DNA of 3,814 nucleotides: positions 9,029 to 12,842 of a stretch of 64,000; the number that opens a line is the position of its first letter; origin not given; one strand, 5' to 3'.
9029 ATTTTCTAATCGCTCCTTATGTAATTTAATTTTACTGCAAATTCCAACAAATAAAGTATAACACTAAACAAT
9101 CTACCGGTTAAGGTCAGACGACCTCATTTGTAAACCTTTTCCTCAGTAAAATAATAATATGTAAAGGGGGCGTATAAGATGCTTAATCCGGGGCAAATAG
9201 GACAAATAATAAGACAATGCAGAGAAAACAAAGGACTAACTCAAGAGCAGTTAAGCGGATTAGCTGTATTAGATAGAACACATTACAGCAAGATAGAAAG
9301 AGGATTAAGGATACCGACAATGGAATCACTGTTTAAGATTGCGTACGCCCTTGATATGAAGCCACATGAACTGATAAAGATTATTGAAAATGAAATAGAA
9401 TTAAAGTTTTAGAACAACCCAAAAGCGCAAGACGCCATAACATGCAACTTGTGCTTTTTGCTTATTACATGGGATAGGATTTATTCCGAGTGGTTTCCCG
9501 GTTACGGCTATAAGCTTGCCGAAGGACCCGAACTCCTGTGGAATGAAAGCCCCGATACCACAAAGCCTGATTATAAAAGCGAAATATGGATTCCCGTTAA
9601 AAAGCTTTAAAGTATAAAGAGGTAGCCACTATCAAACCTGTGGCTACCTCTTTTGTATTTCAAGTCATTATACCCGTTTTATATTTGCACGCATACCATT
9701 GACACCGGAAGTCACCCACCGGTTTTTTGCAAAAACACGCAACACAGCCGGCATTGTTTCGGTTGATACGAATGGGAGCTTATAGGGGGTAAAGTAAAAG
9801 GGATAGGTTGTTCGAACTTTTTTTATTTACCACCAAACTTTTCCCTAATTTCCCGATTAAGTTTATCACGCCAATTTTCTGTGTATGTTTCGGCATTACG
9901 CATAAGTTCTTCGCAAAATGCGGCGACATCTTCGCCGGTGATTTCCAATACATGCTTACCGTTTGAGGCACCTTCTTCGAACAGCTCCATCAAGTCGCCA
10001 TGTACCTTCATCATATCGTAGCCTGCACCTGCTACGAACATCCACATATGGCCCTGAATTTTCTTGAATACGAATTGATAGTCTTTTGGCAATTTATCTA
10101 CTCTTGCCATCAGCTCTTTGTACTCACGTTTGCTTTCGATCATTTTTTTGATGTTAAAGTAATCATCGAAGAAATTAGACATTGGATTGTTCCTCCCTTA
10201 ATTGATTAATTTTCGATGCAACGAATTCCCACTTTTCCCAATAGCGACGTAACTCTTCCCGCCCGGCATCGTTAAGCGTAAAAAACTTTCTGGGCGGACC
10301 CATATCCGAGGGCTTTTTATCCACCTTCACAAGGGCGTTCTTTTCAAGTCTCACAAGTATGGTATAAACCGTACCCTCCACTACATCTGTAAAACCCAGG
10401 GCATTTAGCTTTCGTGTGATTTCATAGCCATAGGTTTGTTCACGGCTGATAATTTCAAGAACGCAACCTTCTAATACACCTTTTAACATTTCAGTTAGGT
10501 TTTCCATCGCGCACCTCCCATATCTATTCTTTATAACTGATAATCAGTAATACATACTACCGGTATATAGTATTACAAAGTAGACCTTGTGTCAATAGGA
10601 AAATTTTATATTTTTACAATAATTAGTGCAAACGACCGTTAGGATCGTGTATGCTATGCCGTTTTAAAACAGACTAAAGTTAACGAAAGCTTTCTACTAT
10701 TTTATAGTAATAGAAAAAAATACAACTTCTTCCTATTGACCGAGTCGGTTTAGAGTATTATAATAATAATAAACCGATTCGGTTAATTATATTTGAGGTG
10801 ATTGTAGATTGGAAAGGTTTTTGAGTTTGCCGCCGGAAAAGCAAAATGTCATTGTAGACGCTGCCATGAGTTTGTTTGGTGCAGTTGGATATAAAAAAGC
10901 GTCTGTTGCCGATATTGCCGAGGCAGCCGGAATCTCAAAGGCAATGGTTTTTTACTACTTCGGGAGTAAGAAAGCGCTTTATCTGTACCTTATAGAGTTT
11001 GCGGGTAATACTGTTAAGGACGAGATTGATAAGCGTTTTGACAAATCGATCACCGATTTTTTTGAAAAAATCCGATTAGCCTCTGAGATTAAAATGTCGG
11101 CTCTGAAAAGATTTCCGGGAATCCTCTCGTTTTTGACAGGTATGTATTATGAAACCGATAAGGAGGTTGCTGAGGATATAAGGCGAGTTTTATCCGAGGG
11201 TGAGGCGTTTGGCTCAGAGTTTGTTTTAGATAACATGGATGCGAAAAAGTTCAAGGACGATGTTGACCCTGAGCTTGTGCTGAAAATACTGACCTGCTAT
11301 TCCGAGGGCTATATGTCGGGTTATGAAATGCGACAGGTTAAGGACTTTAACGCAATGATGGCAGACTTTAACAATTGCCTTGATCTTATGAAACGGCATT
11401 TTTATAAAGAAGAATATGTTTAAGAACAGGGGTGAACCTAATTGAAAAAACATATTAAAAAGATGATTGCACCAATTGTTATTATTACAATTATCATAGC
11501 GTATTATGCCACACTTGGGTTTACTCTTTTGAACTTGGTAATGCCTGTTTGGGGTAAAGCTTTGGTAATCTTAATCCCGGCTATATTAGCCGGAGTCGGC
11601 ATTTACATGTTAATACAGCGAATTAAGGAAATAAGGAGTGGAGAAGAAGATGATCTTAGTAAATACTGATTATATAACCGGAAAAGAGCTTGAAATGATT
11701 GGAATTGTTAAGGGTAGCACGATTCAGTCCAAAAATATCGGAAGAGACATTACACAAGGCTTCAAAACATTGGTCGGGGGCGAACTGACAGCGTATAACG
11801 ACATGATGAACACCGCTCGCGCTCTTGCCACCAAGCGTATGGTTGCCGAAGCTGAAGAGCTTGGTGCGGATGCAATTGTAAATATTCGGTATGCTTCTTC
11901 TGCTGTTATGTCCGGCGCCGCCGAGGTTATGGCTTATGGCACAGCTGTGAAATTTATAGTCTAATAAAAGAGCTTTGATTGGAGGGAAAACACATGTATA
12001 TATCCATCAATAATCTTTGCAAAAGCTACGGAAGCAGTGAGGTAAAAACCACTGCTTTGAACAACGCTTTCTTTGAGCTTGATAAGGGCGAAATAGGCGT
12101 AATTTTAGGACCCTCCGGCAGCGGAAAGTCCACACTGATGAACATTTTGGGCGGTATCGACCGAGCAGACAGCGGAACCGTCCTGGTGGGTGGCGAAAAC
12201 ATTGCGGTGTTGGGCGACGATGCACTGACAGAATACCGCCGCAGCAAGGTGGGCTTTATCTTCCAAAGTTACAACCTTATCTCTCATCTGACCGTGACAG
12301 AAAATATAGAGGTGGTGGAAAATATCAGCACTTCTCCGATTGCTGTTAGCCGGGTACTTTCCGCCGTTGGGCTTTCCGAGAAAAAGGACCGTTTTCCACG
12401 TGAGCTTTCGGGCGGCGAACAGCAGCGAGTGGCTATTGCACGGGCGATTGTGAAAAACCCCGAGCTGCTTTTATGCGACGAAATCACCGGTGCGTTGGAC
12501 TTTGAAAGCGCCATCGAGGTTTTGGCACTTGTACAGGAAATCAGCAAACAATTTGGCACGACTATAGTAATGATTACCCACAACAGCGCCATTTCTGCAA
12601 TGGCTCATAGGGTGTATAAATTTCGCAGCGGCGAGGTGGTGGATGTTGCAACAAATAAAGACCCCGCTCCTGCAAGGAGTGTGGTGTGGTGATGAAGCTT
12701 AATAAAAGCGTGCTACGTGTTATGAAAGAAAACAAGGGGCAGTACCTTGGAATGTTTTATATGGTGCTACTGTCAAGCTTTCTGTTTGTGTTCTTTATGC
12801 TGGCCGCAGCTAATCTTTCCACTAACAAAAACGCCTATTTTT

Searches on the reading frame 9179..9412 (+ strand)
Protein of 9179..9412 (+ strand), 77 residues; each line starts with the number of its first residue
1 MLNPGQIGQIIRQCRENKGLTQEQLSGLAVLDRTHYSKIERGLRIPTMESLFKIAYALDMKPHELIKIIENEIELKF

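Call 64: search_protein_families(library=pfam, proteins=[window:9179-9412:+], max_evalue=0.0001)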
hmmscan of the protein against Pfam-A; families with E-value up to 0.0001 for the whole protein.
window:9179-9412:+ (77 aa): 3 families
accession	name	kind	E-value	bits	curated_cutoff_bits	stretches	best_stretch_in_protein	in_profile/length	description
PF01381.28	HTH_3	-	4.5e-14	52.6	23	1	11-65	1-55/55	Helix-turn-helix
PF12844.13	HTH_19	-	2.2e-09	37.5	30.2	1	8-66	1-59/64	Helix-turn-helix domain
PF13560.12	HTH_31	-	3.1e-09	37.5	27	1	6-64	1-60/64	Helix-turn-helix domain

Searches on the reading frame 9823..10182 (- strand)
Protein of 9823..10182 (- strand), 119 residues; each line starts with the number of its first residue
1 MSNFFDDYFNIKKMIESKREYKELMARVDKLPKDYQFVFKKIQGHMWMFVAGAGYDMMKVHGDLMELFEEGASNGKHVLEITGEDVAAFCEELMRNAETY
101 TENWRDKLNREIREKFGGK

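Call 64: search_protein_families(library=pfam, proteins=[window:9823-10182:-], max_evalue=0.0001)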
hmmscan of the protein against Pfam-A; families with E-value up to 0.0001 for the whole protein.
window:9823-10182:- (119 aa): 1 family
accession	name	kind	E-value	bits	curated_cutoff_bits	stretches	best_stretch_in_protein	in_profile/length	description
PF06304.16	DUF1048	-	1.3e-37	128.7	29.6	1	12-112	1-101/102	Protein of unknown function (DUF1048)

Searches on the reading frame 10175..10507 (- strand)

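Call 64: search_protein_families(library=pfam, proteins=[window:10175-10507:-], max_evalue=0.0001)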
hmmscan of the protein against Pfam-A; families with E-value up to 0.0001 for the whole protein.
window:10175-10507:- (110 aa): 1 family
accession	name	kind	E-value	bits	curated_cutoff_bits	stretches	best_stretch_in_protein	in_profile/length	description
PF03551.20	PadR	-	1.9e-22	79.5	27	1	16-87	1-74/75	Transcriptional regulator PadR-like family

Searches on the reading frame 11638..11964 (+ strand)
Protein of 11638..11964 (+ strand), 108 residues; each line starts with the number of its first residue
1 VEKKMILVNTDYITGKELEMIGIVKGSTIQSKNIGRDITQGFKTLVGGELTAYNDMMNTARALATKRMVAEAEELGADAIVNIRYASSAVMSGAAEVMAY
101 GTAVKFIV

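Call 64: search_protein_families(library=pfam, proteins=[window:11638-11964:+], max_evalue=0.0001)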
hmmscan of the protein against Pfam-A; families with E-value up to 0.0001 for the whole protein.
window:11638-11964:+ (108 aa): 1 family
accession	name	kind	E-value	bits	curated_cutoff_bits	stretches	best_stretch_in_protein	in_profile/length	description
PF01906.23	YbjQ_1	-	5.4e-35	120.6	23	1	5-105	1-102/103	Putative heavy-metal-binding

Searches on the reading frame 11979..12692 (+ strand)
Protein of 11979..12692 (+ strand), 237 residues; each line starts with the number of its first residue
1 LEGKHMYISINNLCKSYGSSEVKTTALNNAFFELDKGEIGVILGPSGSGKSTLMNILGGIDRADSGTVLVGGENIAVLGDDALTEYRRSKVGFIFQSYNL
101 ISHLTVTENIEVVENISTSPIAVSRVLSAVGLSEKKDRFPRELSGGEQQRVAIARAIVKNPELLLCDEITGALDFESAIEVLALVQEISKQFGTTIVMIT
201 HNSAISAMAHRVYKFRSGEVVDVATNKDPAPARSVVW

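Call 64: search_protein_families(library=pfam, proteins=[window:11979-12692:+], max_evalue=0.0001)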
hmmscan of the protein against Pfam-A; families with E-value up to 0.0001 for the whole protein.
window:11979-12692:+ (237 aa): 3 families
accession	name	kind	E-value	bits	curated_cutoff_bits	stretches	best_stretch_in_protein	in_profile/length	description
PF00005.33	ABC_tran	-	1.8e-32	113.3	25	1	27-170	1-136/137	ABC transporter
PF02463.25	SMC_N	-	1.9e-07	31.1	40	0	124-216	124-212/220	RecF/RecN/SMC N terminal domain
PF13304.12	AAA_21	-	8.7e-05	23.2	27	0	41-87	3-38/304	AAA domain, putative AbiEii toxin, Type IV TA system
